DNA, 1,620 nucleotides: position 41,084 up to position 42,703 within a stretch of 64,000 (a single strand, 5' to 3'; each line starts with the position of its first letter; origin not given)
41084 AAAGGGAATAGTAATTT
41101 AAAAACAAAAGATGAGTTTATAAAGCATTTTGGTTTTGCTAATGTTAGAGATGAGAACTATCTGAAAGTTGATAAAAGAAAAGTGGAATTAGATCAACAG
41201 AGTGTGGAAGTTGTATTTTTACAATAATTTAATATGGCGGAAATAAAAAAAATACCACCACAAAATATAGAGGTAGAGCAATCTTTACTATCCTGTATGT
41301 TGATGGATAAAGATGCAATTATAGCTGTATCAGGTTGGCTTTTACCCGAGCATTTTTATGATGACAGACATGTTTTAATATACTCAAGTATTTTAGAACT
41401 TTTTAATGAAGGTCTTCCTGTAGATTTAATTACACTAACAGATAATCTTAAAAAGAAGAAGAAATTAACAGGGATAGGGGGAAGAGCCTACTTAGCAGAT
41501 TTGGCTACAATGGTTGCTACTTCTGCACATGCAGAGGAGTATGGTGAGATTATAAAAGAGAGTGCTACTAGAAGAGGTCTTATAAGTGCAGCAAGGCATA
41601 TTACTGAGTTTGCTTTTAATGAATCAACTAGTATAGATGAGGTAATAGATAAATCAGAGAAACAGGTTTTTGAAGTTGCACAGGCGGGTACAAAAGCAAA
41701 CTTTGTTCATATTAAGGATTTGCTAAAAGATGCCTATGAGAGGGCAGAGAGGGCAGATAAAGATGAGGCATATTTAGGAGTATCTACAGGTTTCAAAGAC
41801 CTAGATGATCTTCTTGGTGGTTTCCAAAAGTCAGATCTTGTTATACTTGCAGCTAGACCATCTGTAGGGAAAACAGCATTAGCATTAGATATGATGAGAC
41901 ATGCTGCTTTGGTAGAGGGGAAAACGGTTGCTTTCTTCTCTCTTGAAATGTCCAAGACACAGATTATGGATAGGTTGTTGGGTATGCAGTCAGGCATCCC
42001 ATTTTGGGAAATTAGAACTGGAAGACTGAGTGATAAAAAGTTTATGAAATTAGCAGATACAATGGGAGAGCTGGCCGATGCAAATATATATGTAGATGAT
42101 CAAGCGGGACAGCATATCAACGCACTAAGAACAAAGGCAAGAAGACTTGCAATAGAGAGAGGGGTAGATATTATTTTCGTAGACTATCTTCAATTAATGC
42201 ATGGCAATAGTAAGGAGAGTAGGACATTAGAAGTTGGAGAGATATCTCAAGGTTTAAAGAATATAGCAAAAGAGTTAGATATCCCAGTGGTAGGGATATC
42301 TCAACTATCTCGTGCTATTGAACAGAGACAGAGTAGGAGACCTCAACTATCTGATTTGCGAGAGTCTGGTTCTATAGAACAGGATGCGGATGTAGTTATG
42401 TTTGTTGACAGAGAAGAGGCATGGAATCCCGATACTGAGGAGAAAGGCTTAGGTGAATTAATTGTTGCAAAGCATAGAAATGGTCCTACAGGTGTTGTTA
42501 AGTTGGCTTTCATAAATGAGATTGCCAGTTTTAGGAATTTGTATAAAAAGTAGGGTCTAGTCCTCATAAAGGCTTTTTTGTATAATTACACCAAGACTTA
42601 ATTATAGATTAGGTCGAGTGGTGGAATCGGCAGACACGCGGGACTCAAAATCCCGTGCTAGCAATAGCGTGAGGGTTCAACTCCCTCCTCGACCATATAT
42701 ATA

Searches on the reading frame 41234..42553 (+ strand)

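Call 71: search_protein_families(library=pfam, proteins=[window:41234-42553:+], max_evalue=0.00001)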
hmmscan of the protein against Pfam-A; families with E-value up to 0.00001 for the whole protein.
window:41234-42553:+ (439 aa): 4 families
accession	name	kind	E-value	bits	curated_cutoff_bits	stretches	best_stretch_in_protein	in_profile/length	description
PF03796.21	DnaB_C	-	5.5e-100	334.4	27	1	182-435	1-255/255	DnaB-like helicase C terminal domain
PF00772.26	DnaB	-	6.8e-33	113.2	23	1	8-109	2-103/103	DnaB-like helicase N terminal domain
PF13481.12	AAA_25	-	2.6e-15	57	27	1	187-358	19-190/195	AAA domain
PF06745.19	ATPase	-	4.4e-07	29.9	26.6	0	183-249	1-68/231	KaiC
